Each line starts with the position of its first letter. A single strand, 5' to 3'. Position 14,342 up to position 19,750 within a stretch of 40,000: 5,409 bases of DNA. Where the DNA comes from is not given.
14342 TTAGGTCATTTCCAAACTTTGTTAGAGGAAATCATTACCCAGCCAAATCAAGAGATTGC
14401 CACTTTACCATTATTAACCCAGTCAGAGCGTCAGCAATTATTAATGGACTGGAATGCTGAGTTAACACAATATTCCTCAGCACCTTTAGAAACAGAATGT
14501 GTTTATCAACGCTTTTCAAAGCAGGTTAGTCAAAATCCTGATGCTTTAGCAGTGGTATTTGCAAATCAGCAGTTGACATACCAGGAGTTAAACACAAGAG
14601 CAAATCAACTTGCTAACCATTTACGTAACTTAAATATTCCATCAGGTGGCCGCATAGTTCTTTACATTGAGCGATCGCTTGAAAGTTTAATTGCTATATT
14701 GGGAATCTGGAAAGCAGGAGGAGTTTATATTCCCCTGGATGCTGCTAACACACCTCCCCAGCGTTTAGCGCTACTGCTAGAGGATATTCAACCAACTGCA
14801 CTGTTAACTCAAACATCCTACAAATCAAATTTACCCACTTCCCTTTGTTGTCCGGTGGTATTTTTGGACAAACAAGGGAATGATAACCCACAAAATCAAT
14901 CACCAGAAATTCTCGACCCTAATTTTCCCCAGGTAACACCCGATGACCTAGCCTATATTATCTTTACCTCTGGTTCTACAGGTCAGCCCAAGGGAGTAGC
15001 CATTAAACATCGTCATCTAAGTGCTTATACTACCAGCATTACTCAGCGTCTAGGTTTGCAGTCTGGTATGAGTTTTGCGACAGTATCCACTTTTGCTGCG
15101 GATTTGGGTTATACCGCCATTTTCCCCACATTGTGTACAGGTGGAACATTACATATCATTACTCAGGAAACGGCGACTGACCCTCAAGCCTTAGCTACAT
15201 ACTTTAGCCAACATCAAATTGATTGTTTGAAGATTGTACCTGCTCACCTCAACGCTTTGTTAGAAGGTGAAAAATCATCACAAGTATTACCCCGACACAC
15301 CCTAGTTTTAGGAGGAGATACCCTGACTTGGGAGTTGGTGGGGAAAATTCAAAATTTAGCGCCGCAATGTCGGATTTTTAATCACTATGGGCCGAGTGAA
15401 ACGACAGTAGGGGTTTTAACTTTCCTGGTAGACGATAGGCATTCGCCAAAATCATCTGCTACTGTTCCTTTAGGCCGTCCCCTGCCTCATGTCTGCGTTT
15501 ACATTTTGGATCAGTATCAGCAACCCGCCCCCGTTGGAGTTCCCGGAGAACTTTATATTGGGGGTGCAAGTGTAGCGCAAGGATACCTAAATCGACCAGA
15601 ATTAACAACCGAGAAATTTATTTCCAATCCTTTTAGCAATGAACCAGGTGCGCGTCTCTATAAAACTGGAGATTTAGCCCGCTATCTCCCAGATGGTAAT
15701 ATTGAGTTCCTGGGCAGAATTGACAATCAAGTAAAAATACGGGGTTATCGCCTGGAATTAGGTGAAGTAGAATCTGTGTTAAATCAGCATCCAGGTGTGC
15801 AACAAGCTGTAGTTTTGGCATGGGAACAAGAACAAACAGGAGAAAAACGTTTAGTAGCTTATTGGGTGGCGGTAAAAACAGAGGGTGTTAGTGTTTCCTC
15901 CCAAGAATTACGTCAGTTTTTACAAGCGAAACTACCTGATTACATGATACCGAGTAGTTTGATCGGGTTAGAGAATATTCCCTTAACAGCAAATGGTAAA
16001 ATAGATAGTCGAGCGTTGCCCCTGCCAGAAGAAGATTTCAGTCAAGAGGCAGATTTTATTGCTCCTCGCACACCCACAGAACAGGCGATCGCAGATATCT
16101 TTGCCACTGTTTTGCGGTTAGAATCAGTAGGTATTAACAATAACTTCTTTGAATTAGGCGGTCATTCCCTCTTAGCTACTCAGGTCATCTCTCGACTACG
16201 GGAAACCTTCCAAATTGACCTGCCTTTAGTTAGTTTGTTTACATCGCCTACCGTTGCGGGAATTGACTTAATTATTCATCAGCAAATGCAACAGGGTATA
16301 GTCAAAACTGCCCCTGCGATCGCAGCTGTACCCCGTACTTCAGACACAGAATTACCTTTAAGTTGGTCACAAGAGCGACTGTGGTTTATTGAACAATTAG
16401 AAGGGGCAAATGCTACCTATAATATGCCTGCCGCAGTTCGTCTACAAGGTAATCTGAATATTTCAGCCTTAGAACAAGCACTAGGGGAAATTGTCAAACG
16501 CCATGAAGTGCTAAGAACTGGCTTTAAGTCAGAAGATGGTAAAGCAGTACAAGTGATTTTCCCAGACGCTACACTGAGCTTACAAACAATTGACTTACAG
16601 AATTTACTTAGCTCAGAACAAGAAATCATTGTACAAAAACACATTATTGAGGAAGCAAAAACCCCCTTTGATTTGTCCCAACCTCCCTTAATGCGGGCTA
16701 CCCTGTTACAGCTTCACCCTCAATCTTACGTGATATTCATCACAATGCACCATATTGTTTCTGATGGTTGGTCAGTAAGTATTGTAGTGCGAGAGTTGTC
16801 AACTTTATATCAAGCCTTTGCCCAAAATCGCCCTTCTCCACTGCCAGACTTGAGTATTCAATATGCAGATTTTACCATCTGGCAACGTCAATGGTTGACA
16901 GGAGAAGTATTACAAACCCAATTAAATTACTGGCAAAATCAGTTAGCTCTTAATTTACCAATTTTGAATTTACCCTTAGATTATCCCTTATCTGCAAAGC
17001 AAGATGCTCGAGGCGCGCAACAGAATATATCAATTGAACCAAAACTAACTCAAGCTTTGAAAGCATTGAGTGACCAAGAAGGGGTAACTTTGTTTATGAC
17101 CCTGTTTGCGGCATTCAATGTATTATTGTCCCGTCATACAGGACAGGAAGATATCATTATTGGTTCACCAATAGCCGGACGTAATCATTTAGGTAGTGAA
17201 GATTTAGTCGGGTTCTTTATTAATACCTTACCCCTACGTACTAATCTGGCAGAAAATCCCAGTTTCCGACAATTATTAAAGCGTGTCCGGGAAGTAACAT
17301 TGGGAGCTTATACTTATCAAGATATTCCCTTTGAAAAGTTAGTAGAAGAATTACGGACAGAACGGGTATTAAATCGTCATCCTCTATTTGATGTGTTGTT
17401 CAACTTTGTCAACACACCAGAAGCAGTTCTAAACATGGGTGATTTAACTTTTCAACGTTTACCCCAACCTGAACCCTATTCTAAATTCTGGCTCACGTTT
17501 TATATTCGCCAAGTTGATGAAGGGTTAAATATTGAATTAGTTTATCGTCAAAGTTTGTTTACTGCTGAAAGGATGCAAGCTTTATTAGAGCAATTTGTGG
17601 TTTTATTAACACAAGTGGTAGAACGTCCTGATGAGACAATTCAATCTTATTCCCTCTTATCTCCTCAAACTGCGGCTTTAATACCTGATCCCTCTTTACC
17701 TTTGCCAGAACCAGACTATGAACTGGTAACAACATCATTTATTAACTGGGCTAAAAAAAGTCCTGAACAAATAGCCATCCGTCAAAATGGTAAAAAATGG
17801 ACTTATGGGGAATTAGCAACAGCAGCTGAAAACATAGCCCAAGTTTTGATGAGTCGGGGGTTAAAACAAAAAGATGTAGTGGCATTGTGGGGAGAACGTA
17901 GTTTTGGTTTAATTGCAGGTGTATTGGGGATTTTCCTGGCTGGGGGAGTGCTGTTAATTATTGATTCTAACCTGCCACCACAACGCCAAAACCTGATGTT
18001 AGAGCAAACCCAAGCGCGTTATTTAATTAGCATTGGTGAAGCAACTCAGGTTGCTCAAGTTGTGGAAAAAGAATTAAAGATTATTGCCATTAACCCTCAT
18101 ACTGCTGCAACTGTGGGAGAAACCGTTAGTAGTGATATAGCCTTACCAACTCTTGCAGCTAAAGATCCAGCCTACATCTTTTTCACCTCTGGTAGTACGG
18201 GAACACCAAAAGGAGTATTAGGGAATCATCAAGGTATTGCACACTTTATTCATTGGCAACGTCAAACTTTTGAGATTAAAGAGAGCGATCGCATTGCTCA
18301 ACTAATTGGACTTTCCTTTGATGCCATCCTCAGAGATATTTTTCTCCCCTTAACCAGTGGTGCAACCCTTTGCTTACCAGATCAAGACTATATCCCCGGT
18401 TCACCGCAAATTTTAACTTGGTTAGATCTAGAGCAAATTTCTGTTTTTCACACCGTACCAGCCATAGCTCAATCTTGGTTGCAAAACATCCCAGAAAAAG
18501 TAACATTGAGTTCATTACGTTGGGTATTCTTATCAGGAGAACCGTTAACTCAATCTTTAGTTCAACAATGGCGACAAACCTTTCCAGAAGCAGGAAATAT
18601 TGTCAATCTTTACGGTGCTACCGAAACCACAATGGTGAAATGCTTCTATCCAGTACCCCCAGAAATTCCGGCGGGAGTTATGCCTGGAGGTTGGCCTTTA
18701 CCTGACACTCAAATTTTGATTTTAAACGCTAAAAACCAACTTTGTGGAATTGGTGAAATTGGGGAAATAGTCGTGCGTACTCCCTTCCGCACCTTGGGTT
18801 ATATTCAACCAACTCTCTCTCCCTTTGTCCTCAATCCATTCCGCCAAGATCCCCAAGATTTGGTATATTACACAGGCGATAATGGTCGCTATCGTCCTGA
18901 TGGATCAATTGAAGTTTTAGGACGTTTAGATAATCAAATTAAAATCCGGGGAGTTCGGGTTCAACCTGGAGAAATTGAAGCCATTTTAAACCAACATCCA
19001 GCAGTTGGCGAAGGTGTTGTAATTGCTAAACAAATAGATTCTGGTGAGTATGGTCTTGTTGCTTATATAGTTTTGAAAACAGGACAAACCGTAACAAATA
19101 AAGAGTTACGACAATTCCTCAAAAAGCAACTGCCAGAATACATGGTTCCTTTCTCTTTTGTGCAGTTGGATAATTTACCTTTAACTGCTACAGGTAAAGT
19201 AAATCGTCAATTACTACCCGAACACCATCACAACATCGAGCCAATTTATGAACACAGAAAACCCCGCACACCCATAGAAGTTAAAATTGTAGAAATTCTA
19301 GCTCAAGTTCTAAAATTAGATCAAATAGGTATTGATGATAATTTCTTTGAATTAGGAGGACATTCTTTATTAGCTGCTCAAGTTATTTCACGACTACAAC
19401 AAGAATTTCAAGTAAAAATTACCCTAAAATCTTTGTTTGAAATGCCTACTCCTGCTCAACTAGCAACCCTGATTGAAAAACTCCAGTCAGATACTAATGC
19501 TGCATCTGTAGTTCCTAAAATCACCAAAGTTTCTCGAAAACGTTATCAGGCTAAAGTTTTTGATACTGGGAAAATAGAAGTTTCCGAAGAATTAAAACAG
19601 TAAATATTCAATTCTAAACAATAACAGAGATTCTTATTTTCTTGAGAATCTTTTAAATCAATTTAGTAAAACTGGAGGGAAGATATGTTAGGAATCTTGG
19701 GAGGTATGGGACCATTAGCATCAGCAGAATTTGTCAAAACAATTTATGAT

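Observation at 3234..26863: Three paralogous LLM monooxygenase domains in three different positions of one assembly line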

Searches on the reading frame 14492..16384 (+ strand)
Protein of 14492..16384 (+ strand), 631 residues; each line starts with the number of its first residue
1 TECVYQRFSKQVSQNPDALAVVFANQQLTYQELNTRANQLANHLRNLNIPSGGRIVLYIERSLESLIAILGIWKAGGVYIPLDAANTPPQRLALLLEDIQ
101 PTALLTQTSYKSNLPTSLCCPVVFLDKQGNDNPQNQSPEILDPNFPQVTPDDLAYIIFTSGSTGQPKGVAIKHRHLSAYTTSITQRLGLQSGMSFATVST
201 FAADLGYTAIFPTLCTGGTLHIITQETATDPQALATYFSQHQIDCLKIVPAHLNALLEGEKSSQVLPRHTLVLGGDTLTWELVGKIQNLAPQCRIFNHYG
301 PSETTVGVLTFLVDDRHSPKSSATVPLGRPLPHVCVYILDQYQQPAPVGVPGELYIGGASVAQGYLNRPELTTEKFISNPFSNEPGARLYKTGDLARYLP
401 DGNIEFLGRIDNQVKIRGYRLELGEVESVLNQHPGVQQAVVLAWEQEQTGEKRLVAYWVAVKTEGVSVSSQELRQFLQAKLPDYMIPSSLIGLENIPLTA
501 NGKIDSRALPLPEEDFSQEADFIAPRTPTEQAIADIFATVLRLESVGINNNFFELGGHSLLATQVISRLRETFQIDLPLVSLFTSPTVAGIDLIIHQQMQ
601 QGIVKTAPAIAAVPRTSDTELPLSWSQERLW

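Call 12: search_protein_families(library=pfam, proteins=[window:14492-16384:+], max_evalue=0.01)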
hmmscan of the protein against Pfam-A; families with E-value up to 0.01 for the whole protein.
window:14492-16384:+ (631 aa): 3 families
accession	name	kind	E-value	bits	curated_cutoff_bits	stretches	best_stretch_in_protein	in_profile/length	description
PF00501.34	AMP-binding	-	2.7e-82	277.1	29.9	1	8-366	1-384/384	AMP-binding enzyme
PF00550.31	PP-binding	-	9.9e-15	55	20.8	1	531-590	1-62/67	Phosphopantetheine attachment site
PF13193.12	AMP-binding_C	-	2.4e-13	51.3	24.5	1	425-503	1-76/76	AMP-binding enzyme C-terminal domain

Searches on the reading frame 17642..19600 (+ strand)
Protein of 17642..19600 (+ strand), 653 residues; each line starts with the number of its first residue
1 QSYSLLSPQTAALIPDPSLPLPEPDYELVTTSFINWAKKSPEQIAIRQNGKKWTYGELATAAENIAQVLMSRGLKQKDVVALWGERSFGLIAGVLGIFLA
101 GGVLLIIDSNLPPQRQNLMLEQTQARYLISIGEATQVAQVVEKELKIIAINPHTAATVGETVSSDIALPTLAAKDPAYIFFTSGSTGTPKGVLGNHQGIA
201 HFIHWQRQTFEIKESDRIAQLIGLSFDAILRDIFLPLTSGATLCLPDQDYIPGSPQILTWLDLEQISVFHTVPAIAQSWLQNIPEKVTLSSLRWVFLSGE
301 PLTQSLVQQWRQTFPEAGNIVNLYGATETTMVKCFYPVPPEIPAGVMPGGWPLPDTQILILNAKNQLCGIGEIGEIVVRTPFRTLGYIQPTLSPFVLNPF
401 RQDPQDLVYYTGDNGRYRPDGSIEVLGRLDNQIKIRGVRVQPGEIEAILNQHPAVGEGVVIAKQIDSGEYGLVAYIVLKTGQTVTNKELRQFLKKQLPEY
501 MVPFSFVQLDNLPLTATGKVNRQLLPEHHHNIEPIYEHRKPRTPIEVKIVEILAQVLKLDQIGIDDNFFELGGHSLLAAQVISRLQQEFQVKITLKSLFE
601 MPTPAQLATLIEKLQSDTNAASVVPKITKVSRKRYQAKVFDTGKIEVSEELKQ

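Call 12: search_protein_families(library=pfam, proteins=[window:17642-19600:+], max_evalue=0.01)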
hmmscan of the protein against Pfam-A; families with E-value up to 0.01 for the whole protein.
window:17642-19600:+ (653 aa): 3 families
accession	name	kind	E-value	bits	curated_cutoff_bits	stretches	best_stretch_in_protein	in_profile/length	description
PF00501.34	AMP-binding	-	1.1e-73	248.8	29.9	1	35-387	3-383/384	AMP-binding enzyme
PF00550.31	PP-binding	-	2e-18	66.8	20.8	1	548-611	2-67/67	Phosphopantetheine attachment site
PF13193.12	AMP-binding_C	-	2.3e-15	57.7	24.5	1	444-519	1-76/76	AMP-binding enzyme C-terminal domain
